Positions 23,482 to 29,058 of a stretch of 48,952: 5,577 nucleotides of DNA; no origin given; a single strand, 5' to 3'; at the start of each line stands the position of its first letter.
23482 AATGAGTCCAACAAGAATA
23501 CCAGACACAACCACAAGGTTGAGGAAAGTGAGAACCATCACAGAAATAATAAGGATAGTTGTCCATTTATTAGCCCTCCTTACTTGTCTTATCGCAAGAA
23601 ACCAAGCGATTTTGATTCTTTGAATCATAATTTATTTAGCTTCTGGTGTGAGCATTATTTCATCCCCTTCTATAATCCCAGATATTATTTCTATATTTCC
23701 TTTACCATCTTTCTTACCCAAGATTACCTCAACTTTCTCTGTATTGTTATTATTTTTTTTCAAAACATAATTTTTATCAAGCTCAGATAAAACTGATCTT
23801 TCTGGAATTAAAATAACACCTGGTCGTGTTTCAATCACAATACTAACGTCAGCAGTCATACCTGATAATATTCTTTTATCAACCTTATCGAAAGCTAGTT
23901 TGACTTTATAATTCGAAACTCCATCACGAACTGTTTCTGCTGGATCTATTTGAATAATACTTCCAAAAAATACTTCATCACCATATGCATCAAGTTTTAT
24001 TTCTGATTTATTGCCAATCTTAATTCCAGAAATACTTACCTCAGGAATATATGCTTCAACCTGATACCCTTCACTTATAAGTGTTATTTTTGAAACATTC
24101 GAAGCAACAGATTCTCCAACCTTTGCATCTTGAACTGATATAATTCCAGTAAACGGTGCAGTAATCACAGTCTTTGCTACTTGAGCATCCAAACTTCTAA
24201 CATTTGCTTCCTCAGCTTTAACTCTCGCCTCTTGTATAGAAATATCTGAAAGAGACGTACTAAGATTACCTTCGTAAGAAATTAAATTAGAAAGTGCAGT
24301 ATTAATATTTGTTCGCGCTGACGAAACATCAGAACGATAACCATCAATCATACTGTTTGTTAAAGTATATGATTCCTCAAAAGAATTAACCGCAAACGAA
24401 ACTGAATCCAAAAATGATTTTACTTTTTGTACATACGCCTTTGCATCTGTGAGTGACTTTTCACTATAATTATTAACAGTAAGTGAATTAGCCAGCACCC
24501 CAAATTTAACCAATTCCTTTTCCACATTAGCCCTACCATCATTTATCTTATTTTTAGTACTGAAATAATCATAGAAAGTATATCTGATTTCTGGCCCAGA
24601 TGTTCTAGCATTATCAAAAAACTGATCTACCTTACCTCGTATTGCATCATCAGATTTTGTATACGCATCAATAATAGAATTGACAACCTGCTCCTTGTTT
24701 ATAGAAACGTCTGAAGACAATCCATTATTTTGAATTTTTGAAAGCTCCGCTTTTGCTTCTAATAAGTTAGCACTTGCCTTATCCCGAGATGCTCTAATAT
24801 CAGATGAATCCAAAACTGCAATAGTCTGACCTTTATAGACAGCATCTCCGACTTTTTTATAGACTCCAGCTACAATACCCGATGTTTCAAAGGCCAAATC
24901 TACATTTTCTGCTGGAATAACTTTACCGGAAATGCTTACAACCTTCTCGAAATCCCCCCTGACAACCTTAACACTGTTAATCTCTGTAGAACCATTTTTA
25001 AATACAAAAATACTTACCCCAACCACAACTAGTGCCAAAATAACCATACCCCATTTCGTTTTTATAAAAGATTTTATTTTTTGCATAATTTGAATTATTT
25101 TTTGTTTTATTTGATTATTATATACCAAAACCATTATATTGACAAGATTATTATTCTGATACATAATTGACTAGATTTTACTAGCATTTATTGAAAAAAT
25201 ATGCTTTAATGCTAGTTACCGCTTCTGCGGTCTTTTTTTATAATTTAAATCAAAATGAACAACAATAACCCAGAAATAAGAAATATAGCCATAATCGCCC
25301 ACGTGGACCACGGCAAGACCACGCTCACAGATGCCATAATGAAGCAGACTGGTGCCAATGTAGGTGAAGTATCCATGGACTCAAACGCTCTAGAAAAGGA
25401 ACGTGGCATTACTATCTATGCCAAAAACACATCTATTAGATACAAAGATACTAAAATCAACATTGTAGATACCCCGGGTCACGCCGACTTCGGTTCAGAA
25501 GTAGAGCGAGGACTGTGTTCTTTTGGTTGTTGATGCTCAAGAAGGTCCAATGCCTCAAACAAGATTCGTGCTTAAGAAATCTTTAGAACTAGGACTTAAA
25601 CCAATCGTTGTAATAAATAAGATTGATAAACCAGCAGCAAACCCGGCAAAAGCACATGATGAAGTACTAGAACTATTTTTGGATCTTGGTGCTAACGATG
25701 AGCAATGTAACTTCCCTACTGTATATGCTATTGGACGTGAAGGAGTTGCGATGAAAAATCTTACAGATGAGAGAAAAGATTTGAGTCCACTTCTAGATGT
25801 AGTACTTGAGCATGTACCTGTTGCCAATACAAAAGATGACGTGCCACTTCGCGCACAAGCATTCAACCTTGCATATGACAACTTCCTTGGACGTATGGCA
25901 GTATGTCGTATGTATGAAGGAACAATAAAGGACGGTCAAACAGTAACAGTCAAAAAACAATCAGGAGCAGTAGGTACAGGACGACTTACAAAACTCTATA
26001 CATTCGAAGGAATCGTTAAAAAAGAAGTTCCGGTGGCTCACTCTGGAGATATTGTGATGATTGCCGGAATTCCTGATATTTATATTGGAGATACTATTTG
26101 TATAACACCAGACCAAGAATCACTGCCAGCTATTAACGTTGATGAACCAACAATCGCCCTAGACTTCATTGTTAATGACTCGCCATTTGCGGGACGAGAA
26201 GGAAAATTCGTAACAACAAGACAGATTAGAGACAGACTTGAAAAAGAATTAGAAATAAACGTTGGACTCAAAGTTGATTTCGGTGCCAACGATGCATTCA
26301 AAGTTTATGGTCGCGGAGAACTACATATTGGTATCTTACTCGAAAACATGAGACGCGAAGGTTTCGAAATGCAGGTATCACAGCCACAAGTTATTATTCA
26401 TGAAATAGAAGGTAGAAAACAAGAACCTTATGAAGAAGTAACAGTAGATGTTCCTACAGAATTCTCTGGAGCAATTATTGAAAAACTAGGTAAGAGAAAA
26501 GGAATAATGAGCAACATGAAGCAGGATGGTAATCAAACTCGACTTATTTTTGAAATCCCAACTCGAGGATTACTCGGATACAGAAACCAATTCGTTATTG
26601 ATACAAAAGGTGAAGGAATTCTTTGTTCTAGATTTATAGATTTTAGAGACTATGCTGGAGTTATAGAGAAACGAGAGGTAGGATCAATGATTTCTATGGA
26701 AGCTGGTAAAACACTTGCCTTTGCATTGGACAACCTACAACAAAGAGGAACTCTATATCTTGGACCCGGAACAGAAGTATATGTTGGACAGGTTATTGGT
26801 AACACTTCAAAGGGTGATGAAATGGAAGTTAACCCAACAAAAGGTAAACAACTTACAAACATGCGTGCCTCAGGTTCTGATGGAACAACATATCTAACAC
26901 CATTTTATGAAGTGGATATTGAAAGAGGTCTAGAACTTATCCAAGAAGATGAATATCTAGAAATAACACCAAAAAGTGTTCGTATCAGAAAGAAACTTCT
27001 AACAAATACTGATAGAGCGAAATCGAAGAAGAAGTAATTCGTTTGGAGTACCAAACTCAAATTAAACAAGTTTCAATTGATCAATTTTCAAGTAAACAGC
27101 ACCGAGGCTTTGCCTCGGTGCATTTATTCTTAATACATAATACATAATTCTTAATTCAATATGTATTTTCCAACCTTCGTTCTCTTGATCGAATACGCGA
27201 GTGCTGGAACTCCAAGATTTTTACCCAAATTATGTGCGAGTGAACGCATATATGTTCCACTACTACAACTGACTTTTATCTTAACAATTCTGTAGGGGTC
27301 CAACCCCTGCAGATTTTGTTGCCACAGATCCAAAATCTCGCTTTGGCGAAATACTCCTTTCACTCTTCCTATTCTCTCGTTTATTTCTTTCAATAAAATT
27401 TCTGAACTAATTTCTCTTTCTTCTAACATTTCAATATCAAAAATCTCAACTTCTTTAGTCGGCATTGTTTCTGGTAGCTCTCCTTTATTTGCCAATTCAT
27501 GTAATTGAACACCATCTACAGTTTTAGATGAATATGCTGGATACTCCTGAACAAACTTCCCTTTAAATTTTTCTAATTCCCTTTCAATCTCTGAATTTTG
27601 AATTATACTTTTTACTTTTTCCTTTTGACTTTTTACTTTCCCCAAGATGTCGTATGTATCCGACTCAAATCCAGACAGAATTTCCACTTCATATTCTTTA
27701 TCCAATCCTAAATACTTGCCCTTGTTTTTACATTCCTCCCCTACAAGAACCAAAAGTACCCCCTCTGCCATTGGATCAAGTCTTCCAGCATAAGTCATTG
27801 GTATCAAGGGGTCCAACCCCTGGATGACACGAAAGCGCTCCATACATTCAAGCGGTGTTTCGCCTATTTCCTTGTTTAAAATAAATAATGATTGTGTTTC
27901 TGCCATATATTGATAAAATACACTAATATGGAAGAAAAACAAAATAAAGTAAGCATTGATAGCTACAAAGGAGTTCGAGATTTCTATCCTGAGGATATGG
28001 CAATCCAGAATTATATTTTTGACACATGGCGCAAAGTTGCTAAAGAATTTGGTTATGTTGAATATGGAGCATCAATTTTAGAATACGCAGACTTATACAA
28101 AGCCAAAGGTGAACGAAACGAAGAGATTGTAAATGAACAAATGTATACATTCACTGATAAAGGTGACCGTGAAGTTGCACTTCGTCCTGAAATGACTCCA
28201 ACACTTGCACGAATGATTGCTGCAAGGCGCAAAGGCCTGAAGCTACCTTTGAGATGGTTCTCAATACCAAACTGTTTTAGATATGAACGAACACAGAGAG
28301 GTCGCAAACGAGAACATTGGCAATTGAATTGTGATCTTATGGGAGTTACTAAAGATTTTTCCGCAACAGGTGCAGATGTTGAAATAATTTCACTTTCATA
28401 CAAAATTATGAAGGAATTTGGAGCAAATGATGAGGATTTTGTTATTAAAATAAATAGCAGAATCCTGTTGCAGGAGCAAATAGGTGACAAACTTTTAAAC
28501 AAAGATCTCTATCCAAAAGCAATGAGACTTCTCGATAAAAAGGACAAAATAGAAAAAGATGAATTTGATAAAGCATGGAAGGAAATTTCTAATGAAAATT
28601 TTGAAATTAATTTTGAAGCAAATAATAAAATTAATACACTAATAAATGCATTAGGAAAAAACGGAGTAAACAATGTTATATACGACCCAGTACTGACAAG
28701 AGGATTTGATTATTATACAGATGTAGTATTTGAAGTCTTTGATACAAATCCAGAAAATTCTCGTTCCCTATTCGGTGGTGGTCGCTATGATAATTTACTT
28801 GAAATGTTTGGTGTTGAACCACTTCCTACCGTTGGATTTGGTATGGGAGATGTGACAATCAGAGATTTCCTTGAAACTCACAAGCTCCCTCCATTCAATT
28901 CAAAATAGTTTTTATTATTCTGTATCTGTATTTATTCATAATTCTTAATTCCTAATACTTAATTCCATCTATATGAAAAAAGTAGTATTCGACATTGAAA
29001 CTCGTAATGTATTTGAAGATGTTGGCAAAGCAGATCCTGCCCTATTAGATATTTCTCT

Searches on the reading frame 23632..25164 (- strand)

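Call 83: search_protein_families(library=pfam, proteins=[window:23632-25164:-], max_evalue=0.0001)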
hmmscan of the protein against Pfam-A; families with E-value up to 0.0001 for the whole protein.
window:23632-25164:- (510 aa): 2 families
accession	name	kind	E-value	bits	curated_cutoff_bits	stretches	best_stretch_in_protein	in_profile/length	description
PF16576.10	HlyD_D23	-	1.1e-10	41.5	30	1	328-438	104-214/214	Barrel-sandwich domain of CusB or HlyD membrane-fusion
PF13437.12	HlyD_3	-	5e-08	34.1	22.2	1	333-431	1-102/106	HlyD family secretion protein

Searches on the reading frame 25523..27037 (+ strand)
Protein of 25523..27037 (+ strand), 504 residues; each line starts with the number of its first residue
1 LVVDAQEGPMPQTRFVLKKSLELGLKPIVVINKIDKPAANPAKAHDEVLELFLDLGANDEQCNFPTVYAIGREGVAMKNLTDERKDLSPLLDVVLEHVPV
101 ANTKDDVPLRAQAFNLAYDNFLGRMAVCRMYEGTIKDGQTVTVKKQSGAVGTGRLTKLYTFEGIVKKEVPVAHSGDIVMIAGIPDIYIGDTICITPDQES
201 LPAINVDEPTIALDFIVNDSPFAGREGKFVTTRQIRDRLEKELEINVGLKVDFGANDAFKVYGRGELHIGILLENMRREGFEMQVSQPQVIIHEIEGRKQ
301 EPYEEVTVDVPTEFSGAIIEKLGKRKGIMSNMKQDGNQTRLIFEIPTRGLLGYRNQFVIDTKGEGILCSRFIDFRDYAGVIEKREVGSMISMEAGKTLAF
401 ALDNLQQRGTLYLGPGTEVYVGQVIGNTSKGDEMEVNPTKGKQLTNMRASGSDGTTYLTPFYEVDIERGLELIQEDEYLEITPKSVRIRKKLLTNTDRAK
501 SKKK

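Call 83: search_protein_families(library=pfam, proteins=[window:25523-27037:+], max_evalue=0.0001)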
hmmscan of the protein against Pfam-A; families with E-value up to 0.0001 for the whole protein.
window:25523-27037:+ (504 aa): 5 families
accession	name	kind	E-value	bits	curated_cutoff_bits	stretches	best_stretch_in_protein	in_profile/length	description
PF21018.2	BipA_C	-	6.7e-39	132.5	23.8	1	387-494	2-109/110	TypA/BipA C-terminal domain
PF00679.30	EFG_C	-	5.2e-21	74.9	27.9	1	300-383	3-87/89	Elongation factor G C-terminus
PF00009.33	GTP_EFTU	-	9.5e-14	51.8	26.5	1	1-99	98-187/188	Elongation factor Tu GTP binding domain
PF03144.31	GTP_EFTU_D2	-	2.2e-11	44.5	30.3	1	123-193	1-73/73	Elongation factor Tu domain 2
PF22042.2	EF-G_D2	-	3.2e-08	34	27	1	109-193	2-82/84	Elongation factor G domain 2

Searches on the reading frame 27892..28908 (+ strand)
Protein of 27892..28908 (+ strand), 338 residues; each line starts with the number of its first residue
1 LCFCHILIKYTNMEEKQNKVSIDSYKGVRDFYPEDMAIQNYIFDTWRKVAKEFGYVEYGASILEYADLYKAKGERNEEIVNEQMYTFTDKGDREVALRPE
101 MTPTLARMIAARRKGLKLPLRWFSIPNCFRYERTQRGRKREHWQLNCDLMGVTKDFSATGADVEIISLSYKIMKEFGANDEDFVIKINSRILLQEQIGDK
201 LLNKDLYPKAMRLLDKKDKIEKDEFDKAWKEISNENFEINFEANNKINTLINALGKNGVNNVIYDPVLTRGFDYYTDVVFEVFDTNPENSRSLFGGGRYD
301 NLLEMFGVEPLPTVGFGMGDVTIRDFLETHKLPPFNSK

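Call 83: search_protein_families(library=pfam, proteins=[window:27892-28908:+], max_evalue=0.0001)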
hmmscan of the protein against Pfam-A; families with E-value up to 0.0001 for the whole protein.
window:27892-28908:+ (338 aa): 3 families
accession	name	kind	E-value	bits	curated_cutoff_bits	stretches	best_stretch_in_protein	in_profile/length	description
PF13393.11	tRNA-synt_His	-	9.1e-36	124.1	25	2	27-225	1-188/308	Histidyl-tRNA synthetase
PF00587.30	tRNA-synt_2b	-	6.7e-10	39.8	29.3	1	85-284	1-122/179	tRNA synthetase class II core domain (G, H, P, S and T)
PF01409.25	tRNA-synt_2d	-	6.2e-05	23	19.8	0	84-150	68-133/246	tRNA synthetases class II core domain (F)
